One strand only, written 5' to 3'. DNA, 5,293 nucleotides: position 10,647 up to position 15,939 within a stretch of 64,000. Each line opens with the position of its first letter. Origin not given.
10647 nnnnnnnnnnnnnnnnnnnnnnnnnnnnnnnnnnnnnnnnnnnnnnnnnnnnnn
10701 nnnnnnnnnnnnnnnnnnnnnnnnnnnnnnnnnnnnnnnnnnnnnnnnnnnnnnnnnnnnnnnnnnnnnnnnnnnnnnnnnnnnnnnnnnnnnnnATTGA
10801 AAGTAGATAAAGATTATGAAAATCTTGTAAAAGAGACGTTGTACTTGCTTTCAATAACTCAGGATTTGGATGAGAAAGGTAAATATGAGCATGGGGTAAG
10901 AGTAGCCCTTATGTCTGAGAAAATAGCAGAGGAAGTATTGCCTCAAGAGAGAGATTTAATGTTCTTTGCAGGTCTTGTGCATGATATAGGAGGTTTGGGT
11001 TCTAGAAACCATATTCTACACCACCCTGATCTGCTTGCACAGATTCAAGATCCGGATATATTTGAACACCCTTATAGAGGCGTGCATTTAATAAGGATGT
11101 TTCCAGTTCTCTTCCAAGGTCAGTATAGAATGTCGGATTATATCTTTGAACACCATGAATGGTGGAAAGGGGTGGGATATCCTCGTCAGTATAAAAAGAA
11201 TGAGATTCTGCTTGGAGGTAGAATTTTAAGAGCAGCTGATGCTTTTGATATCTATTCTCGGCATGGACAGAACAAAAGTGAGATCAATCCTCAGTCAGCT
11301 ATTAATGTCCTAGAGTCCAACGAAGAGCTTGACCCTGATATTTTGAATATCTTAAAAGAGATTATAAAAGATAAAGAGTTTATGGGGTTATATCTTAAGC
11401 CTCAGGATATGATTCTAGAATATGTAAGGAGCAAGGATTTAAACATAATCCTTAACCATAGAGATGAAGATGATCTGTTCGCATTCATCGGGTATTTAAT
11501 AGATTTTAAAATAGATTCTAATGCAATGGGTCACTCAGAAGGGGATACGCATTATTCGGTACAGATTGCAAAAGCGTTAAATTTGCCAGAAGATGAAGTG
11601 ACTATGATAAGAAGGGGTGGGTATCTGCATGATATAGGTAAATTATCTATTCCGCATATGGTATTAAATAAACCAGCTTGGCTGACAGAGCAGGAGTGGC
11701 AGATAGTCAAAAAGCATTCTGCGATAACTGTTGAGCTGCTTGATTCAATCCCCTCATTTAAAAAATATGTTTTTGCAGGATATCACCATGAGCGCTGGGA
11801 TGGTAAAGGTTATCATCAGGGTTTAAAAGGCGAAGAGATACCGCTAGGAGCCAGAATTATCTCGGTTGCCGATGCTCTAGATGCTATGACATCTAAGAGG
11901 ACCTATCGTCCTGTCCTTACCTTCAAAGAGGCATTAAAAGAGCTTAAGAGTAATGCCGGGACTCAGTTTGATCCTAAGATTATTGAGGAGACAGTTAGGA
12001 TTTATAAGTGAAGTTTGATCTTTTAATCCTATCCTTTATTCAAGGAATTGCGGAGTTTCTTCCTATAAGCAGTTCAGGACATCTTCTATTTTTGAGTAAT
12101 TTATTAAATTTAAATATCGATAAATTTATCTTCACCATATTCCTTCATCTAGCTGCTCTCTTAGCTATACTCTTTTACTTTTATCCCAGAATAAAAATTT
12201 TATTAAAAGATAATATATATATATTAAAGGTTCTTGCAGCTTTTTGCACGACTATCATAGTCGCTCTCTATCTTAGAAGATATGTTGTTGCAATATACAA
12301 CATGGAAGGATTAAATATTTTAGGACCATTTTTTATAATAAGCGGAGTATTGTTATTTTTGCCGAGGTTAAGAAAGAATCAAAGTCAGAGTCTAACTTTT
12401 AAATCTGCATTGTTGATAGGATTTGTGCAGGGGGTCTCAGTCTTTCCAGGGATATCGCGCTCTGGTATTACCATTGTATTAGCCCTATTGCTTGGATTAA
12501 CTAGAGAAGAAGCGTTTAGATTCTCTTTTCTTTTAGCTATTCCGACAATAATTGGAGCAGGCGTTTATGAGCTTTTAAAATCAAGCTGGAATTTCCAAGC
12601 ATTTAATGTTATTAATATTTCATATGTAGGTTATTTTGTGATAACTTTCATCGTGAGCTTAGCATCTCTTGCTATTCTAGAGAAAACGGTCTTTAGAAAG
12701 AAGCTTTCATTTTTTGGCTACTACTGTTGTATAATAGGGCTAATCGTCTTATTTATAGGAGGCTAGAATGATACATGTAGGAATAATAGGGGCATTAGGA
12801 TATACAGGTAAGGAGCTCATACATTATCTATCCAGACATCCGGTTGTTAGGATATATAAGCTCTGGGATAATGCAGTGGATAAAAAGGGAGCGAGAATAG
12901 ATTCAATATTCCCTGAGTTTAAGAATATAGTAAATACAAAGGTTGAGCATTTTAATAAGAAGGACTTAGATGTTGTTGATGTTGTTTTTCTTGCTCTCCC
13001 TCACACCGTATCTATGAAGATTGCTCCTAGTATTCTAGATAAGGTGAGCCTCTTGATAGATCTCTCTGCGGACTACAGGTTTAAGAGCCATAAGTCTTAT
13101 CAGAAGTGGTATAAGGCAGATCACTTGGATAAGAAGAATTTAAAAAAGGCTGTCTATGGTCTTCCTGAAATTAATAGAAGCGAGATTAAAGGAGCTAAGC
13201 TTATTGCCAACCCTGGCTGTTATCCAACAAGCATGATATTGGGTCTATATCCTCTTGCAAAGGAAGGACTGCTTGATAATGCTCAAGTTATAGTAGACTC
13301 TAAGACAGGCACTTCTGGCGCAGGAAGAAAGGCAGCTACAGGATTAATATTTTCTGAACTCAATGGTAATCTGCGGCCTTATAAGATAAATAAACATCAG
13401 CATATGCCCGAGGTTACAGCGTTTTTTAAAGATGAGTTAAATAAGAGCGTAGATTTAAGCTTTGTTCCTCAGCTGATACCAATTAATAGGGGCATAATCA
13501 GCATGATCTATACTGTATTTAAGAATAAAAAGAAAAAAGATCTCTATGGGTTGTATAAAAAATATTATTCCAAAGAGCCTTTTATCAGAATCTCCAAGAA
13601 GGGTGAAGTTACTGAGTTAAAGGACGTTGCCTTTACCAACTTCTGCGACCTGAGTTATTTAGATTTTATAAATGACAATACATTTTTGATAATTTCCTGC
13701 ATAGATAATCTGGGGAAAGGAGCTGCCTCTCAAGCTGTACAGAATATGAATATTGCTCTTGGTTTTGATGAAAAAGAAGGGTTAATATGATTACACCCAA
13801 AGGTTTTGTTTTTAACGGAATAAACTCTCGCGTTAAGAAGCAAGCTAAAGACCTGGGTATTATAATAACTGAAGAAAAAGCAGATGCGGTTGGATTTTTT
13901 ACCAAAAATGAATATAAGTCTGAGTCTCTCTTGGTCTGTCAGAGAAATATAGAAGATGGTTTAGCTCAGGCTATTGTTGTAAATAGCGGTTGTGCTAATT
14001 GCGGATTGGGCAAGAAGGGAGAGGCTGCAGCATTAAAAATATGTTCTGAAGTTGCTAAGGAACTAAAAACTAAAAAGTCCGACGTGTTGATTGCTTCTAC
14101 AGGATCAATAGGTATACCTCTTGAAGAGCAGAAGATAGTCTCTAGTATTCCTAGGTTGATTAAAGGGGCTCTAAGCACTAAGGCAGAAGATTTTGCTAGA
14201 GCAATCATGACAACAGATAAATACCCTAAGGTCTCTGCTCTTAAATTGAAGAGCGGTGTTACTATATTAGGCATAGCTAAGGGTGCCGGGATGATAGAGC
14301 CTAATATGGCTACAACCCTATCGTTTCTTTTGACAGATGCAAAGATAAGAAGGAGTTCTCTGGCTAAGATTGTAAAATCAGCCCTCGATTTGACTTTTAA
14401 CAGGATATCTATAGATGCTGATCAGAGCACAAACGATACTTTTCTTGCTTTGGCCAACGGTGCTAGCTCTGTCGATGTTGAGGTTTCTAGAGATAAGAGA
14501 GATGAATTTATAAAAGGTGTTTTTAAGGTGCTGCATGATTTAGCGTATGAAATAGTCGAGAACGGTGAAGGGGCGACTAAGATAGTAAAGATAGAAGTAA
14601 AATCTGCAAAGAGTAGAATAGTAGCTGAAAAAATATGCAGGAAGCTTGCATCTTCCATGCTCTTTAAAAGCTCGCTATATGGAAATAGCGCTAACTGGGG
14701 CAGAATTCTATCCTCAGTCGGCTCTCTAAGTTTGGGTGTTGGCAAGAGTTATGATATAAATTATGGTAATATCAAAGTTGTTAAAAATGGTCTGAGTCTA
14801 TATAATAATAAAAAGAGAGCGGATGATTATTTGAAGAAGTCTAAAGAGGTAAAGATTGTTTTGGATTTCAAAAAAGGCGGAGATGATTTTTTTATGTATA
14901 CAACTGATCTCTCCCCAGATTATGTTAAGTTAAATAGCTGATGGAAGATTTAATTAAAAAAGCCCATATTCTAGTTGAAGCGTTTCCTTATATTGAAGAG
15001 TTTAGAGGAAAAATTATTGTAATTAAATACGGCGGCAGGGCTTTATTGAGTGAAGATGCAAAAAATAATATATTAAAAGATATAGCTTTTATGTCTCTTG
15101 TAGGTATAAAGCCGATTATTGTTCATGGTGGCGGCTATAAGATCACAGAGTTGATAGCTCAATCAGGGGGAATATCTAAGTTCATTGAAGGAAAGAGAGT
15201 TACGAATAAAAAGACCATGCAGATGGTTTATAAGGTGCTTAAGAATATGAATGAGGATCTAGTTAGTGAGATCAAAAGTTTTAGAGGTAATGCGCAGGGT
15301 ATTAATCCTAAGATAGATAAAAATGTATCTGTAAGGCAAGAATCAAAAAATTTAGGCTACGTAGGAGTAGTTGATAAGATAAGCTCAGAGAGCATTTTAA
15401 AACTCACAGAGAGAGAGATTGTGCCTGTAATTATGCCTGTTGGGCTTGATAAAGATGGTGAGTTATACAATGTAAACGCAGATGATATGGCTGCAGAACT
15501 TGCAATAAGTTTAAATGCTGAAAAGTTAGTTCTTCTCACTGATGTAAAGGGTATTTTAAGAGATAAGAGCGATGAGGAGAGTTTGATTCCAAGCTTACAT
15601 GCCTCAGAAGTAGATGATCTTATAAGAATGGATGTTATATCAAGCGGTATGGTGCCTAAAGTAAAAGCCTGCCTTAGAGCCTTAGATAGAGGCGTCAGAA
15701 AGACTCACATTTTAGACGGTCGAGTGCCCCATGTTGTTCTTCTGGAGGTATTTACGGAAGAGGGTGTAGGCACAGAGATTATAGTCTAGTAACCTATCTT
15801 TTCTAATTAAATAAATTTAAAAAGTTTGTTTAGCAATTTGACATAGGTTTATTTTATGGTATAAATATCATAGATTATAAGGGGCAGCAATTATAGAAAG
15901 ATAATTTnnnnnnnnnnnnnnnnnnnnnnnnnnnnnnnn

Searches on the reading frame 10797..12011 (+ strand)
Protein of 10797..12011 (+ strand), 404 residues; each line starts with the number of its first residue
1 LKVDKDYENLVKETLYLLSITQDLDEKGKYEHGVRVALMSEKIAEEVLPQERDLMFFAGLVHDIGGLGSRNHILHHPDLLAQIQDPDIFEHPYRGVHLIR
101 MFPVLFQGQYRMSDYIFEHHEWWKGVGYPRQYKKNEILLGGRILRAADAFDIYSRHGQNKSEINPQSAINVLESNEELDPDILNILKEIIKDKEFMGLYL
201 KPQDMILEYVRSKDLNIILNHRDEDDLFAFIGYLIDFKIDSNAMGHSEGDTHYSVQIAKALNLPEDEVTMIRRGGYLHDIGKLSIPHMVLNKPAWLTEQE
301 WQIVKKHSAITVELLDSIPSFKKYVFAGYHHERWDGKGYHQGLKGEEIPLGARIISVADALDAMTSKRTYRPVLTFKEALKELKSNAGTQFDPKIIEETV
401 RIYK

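Call 19: search_protein_families(library=pfam, proteins=[window:10797-12011:+], max_evalue=0.0001)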
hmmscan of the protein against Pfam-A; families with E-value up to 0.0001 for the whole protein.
window:10797-12011:+ (404 aa): 3 families
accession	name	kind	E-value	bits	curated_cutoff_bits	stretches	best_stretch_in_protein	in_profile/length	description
PF13487.12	HD_5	-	8.3e-52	175.8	27.2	2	245-395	16-170/170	HD domain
PF01966.28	HD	-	6.1e-30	104.3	22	2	246-364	4-116/116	HD domain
PF08668.18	HDOD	-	3.5e-08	33.6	22.9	1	23-68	89-134/196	HDOD domain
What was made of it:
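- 10797..12011 (+): Tandem HD-GYP-type phosphodiesterase (404 aa). Confirmed as a feature, but there is no evidence that it belongs to the module. Two HD_5 stretches (call 19).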

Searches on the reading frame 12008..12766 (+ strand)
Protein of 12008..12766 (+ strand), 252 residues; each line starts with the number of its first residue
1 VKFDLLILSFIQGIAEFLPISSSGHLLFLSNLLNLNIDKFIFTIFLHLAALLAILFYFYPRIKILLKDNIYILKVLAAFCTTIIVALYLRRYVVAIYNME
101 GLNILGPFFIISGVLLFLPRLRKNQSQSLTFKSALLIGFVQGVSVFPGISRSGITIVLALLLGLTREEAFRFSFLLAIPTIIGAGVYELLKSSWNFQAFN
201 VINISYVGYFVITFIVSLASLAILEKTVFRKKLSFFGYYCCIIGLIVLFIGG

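Call 19: search_protein_families(library=pfam, proteins=[window:12008-12766:+], max_evalue=0.0001)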
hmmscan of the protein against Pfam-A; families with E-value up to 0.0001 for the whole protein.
window:12008-12766:+ (252 aa): 1 family
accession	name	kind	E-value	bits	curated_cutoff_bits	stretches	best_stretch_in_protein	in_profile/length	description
PF02673.24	BacA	-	4.3e-57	194.2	33.4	1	6-246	2-257/257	Bacitracin resistance protein BacA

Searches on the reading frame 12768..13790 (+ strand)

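Call 19: search_protein_families(library=pfam, proteins=[window:12768-13790:+], max_evalue=0.0001)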
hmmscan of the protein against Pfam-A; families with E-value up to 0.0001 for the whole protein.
window:12768-13790:+ (340 aa): 3 families
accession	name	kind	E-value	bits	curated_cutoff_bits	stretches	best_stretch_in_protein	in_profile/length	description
PF22698.1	Semialdhyde_dhC_1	-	1.8e-50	171.5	27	1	151-314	1-165/165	Semialdehyde dehydrogenase, dimerisation domain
PF01118.30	Semialdhyde_dh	-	6.5e-29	101.2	26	1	4-142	2-120/121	Semialdehyde dehydrogenase, NAD binding domain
PF02774.23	Semialdhyde_dhC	-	1.3e-18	68.2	26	1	160-315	1-182/184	Semialdehyde dehydrogenase, dimerisation domain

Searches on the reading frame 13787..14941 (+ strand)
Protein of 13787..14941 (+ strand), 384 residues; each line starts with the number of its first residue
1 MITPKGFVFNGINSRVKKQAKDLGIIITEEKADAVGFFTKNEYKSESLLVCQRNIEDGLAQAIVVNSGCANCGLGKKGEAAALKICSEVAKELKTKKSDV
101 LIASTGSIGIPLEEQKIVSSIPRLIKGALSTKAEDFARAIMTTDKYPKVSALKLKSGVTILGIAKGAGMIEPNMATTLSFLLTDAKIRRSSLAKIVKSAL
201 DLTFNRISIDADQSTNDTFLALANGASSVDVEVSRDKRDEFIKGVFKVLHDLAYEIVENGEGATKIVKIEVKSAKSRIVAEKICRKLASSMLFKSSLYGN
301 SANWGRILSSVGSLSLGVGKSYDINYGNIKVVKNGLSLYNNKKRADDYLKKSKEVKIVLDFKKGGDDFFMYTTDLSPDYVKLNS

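Call 19: search_protein_families(library=pfam, proteins=[window:13787-14941:+], max_evalue=0.0001)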
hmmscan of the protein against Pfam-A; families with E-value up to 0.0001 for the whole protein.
window:13787-14941:+ (384 aa): 1 family
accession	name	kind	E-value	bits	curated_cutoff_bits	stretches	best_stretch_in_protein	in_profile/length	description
PF01960.23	ArgJ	-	7e-114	380.9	32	1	10-384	3-373/377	ArgJ family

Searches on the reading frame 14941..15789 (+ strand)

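Call 19: search_protein_families(library=pfam, proteins=[window:14941-15789:+], max_evalue=0.0001)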
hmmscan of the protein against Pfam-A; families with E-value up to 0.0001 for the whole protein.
window:14941-15789:+ (282 aa): 1 family
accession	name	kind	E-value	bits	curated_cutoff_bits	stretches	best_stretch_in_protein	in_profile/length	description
PF00696.33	AA_kinase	-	2.5e-41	142.4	24.9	1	24-259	1-234/234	Amino acid kinase family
